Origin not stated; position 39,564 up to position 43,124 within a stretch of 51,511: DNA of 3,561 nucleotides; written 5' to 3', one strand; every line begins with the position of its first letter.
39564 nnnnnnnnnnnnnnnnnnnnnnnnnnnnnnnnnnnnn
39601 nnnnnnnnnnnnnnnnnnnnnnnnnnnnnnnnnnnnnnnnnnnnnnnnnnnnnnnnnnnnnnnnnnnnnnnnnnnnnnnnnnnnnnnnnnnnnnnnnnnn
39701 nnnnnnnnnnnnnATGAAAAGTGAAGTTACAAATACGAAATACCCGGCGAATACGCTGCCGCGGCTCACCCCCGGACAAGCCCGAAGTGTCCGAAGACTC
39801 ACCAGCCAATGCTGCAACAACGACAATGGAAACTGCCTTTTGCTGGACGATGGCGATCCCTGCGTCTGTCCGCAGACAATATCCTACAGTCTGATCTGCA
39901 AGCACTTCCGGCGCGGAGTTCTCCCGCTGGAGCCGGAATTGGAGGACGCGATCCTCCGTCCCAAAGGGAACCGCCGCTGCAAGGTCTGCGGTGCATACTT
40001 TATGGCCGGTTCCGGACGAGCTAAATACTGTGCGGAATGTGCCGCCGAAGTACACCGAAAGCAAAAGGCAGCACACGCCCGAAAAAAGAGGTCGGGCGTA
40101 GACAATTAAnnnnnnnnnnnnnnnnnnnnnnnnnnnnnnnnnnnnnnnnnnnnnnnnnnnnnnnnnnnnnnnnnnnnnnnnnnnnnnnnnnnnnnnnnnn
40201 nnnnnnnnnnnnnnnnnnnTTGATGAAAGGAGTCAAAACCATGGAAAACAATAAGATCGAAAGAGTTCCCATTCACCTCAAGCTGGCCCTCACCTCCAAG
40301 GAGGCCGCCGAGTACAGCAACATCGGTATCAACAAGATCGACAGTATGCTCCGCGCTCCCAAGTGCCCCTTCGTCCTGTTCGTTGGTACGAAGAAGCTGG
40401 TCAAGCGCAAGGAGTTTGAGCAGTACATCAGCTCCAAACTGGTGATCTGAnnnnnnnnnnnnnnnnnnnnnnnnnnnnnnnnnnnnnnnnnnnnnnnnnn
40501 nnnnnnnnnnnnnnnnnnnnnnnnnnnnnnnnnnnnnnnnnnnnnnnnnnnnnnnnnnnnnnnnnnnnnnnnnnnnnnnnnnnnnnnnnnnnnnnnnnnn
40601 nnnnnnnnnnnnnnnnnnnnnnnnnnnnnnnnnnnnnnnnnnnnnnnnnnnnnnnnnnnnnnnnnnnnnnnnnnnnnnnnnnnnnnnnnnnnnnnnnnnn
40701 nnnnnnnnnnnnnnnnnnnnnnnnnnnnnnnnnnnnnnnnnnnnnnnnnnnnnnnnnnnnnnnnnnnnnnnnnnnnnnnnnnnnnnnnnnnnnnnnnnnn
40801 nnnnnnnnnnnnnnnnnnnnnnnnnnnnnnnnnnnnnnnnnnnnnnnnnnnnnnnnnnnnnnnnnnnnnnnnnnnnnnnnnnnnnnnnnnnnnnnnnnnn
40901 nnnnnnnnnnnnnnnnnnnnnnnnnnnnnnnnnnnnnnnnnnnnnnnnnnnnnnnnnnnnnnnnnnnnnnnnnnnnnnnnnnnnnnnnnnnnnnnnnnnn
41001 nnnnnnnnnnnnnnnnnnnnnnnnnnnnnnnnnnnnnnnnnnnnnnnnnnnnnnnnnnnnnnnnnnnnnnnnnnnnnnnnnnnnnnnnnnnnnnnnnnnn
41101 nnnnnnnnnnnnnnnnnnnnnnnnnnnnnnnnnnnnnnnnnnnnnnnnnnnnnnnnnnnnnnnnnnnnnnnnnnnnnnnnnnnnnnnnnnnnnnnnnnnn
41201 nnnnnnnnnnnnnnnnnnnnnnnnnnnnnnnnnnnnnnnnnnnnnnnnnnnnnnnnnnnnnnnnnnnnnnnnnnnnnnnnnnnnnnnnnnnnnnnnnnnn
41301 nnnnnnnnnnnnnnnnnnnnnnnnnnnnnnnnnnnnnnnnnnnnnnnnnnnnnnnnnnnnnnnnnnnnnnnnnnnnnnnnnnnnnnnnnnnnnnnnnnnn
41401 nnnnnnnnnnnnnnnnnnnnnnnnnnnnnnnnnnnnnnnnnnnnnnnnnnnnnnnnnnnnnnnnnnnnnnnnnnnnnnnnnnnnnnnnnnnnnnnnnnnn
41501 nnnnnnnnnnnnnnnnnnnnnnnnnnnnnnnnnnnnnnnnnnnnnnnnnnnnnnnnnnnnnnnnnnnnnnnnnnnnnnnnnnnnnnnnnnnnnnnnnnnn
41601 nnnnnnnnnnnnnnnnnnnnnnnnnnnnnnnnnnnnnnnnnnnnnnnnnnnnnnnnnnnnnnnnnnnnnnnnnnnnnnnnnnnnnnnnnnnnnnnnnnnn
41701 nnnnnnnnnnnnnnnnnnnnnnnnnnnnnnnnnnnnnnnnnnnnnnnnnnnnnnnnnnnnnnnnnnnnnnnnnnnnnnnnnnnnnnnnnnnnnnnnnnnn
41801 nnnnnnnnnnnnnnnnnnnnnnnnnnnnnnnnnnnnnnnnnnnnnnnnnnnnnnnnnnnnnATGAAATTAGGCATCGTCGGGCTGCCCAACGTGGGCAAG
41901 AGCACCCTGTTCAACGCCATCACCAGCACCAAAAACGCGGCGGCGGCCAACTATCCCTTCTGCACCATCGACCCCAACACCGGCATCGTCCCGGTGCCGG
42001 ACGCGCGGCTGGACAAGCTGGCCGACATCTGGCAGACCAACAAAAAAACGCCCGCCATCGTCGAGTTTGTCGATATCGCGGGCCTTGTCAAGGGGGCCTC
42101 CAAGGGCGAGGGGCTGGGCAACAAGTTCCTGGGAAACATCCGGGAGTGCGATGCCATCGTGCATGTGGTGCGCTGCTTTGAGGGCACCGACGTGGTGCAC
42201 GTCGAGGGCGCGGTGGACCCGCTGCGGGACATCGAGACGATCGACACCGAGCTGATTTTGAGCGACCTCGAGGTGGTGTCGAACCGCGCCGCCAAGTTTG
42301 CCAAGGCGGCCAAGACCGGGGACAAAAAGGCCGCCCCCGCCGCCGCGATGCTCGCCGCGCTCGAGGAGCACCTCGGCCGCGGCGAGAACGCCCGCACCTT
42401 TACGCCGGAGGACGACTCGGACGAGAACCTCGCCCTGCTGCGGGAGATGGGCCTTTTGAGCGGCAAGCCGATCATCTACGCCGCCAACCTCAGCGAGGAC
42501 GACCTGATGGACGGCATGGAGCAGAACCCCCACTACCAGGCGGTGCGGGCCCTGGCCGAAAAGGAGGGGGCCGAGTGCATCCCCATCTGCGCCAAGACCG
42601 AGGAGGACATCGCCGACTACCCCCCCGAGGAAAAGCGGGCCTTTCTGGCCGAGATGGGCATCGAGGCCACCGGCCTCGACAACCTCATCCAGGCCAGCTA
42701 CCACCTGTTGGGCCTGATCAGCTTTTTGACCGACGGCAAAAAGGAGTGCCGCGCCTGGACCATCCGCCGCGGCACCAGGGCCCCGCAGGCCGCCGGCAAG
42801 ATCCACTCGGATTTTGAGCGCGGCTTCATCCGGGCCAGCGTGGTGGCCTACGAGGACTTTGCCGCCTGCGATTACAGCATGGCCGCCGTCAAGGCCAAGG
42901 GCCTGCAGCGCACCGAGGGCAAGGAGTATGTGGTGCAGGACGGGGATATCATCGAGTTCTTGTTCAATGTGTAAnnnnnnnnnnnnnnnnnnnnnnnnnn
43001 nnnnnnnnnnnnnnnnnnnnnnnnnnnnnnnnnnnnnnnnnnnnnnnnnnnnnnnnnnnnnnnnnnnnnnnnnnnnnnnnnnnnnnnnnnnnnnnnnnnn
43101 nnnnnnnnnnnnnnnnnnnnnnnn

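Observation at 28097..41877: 13.8-kb lower-GC integrative island inserted into the first codons of ychF, bounded by a duplicated ychF start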

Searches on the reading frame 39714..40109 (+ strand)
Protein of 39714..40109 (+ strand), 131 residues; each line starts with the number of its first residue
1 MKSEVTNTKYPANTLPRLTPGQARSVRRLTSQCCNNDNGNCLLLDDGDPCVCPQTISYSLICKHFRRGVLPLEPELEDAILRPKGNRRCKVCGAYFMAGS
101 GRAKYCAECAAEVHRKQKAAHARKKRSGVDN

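Call 6: search_protein_families(library=pfam, proteins=[window:39714-40109:+], max_evalue=0.01)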
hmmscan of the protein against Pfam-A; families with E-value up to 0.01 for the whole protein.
window:39714-40109:+ (131 aa): 3 families
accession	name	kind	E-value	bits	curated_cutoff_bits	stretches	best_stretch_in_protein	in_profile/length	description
PF14194.11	Cys_rich_VLP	-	1.6e-23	83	27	1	19-72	1-56/57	Cysteine-rich VLP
PF19553.4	DUF6076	-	0.00023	21.4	23.5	1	86-125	51-94/168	Family of unknown function (DUF6076)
PF05766.18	NinG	-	0.0057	16.9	25.4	0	85-125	5-45/193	Bacteriophage Lambda NinG protein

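Call 39: search_protein_families(library=ncbifam, proteins=[window:39714-40109:+], max_evalue=0.01)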
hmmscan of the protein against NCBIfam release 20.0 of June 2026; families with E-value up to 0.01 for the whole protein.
window:39714-40109:+ (131 aa): 0 families

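Call 60: search_protein_families(library=phrogs, proteins=[window:39714-40109:+], max_evalue=0.001)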
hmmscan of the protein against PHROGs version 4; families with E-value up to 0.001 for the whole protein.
window:39714-40109:+ (131 aa): 5 families
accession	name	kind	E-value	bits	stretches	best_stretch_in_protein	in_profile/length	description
phrog_32573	-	unknown function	2.5e-21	77.1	1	18-127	4-116/118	-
phrog_37506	-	unknown function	5.2e-06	27.3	1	84-127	170-212/214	-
phrog_12986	-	unknown function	0.00018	22.7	1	85-125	5-45/130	-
phrog_13750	-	unknown function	0.00037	21.8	1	88-128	18-59/104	-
phrog_1333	-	unknown function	0.00067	20.8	1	83-127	97-142/166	-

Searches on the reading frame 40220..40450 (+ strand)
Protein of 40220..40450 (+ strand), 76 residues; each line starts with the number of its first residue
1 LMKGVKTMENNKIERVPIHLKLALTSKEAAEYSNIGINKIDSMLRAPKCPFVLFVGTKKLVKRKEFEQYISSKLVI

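Call 6: search_protein_families(library=pfam, proteins=[window:40220-40450:+], max_evalue=0.01)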
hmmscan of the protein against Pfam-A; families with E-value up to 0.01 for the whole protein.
window:40220-40450:+ (76 aa): 3 families
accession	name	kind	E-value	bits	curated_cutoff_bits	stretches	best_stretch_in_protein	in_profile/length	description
PF09035.16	Tn916-Xis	-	6.7e-33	113.2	22.9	1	14-76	6-69/69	Excisionase from transposon Tn916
PF12728.13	HTH_17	-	4e-05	24.2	27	1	24-72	2-49/51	Helix-turn-helix domain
PF20063.5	DUF6462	-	0.0016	19.1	27.1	1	25-71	5-49/51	Family of unknown function (DUF6462)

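Call 39: search_protein_families(library=ncbifam, proteins=[window:40220-40450:+], max_evalue=0.01)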
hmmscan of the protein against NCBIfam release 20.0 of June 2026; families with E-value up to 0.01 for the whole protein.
window:40220-40450:+ (76 aa): 1 family
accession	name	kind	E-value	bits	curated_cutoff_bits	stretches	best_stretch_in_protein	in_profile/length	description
TIGR01764.1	excise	domain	6.9e-06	26.3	28.8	1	24-71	2-48/49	excisionase family DNA-binding protein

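Call 60: search_protein_families(library=phrogs, proteins=[window:40220-40450:+], max_evalue=0.001)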
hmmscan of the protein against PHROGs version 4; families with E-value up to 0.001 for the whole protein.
window:40220-40450:+ (76 aa): 2 families
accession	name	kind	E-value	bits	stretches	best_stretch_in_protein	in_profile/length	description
phrog_16129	-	integration and excision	5.8e-16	59.2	1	15-73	5-64/67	excisionase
phrog_7338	-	unknown function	7.4e-08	33.6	1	19-71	26-78/87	-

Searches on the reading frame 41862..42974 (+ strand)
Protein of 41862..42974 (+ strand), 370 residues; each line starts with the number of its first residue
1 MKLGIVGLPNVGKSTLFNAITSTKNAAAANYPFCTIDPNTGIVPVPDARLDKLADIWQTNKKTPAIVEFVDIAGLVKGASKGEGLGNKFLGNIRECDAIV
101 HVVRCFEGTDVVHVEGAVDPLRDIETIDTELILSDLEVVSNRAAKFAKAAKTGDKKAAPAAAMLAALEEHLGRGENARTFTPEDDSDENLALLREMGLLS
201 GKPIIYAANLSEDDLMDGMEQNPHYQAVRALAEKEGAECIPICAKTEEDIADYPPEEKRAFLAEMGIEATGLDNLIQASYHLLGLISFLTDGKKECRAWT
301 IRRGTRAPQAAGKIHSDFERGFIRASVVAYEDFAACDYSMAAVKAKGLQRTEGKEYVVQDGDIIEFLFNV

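Call 6: search_protein_families(library=pfam, proteins=[window:41862-42974:+], max_evalue=0.01)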
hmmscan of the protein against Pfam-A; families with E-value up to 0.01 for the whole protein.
window:41862-42974:+ (370 aa): 3 families
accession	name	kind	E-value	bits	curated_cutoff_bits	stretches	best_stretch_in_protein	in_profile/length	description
PF06071.19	YchF-GTPase_C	-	3.4e-36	123.7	27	1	285-369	1-84/84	Protein of unknown function (DUF933)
PF01926.29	MMR_HSR1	-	1.6e-22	80.2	21.9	1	3-112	2-86/113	50S ribosome-binding GTPase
PF02421.24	FeoB_N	-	8.7e-09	35.5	27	1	3-47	3-46/156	Ferrous iron transport protein B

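Call 7: find_encoding_contigs(protein=window:41862-42974:+, flank=10000, max_places=10)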
Protein window:41862-42974:+ (370 aa): 4 contigs read that carry it; 3 places shown.
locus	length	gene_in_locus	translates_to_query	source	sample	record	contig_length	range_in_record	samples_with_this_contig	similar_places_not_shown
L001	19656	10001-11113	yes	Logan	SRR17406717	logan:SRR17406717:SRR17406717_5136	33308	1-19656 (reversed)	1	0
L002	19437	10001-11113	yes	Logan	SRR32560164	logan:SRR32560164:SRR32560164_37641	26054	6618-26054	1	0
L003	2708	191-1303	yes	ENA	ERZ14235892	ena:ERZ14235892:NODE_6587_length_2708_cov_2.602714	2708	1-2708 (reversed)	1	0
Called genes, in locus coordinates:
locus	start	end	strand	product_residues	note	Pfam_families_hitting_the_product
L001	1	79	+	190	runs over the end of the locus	-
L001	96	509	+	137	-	-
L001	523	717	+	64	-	-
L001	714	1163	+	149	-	-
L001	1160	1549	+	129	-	-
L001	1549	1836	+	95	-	-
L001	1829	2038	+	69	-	-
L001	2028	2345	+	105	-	-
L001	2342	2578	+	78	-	-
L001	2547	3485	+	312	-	PF01048:PNP_UDP_1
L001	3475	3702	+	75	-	-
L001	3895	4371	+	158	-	PF02452:PemK_toxin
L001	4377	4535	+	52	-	-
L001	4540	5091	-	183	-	PF12161:HsdM_N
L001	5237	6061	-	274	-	PF08843:AbiEii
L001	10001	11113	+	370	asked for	PF01926:MMR_HSR1, PF02421:FeoB_N (weak), PF06071:YchF-GTPase_C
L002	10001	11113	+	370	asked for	PF01926:MMR_HSR1, PF02421:FeoB_N (weak), PF06071:YchF-GTPase_C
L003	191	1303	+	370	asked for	PF01926:MMR_HSR1, PF02421:FeoB_N (weak), PF06071:YchF-GTPase_C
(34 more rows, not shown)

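Call 10: find_related_loci(query=window:41862-42974:+, collection=genome_contigs, flank=10000)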
Query window:41862-42974:+ (370 aa) in genome_contigs; peptide patterns used: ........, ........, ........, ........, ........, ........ (x = any residue, [..] = any of these).
600 stretches matched a pattern (row limit reached: there are more); 588 encode a relative of the query (tblastn E <= 1e-3); the best 80 are kept; 80 distinct loci.
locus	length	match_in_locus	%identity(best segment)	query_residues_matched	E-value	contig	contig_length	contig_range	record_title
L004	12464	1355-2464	95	1-370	0e+0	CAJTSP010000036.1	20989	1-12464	MAG TPA_asm: uncultured Oscillospiraceae bacterium isolate MGBC112108 genome assembly, contig: MGBC112108.36, whole geno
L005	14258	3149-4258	85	1-370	0e+0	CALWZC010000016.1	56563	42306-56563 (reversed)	MAG: uncultured Anaerofilum sp. isolate BRZ_EA__bin79 genome assembly, contig: BRZ_EA__NODE_588_length_56563_cov_11.5841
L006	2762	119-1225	83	1-370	0e+0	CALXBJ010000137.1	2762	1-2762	MAG: uncultured Pygmaiobacter sp. isolate E09__bin350 genome assembly, contig: E09__k127_7056505, whole genome shotgun s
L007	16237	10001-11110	88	1-370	0e+0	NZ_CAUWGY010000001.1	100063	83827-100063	MAG: uncultured Ruthenibacterium sp. isolate ERS329800__bin53 ERS329800_NODE_160_length_100063_cov_3.711633, whole genom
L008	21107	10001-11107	85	1-370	0e+0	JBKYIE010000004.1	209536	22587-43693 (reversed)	MAG: Ruthenibacterium sp. isolate C039_43 NODE_126_length_209536_cov_12.272750, whole genome shotgun sequence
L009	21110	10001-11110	86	1-370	0e+0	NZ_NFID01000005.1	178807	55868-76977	Gemmiger sp. An50 An50_contig_5, whole genome shotgun sequence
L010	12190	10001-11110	84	1-370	0e+0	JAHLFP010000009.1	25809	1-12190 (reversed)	MAG: Candidatus Allofournierella pullistercoris isolate B5_2728 B5M64__C22804_L25809, whole genome shotgun sequence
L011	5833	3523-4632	84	1-370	0e+0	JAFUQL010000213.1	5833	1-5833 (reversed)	MAG: Oscillospiraceae bacterium isolate RGIG4732 Roe_deer_Rectum.Co__c1449377, whole genome shotgun sequence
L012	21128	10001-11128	76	1-370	0e+0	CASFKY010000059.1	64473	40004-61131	uncultured Oscillospiraceae bacterium isolate CO.O61.metabat-bins.299 genome assembly, contig: CO.O61.metabat-bins.299.f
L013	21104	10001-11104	74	1-369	0e+0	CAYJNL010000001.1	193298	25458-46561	MAG TPA_asm: uncultured Bacteroides sp. isolate ERP123703_co3_333 genome assembly, contig: NODE_21_length_193298_cov_87.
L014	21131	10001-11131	74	1-370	0e+0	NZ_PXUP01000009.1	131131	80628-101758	Faecalibacterium prausnitzii strain ATCC 27768 NODE_9_length_131131_cov_293.371, whole genome shotgun sequence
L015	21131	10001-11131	74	1-370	0e+0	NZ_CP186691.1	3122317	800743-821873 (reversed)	Faecalibacterium prausnitzii strain 2 chromosome, complete genome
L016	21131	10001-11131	74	1-370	0e+0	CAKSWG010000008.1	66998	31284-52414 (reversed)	MAG: uncultured Faecalibacterium sp. isolate REFINED_METABAT215_TOP10_CONTIGS_1500_ASSEMBLY_K77_MERGED__Hadza_MoBio_hadz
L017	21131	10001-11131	74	1-370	0e+0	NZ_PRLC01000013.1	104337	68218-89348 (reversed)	Faecalibacterium hattorii strain APC922/41-1 NODE_13_length_104337_cov_1045.71, whole genome shotgun sequence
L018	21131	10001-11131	73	1-370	0e+0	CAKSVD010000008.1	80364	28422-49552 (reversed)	MAG: uncultured Faecalibacterium sp. isolate REFINED_METABAT215_TOP10_CONTIGS_1500_ASSEMBLY_K77_MERGED__Nepal_MoBio_Fibe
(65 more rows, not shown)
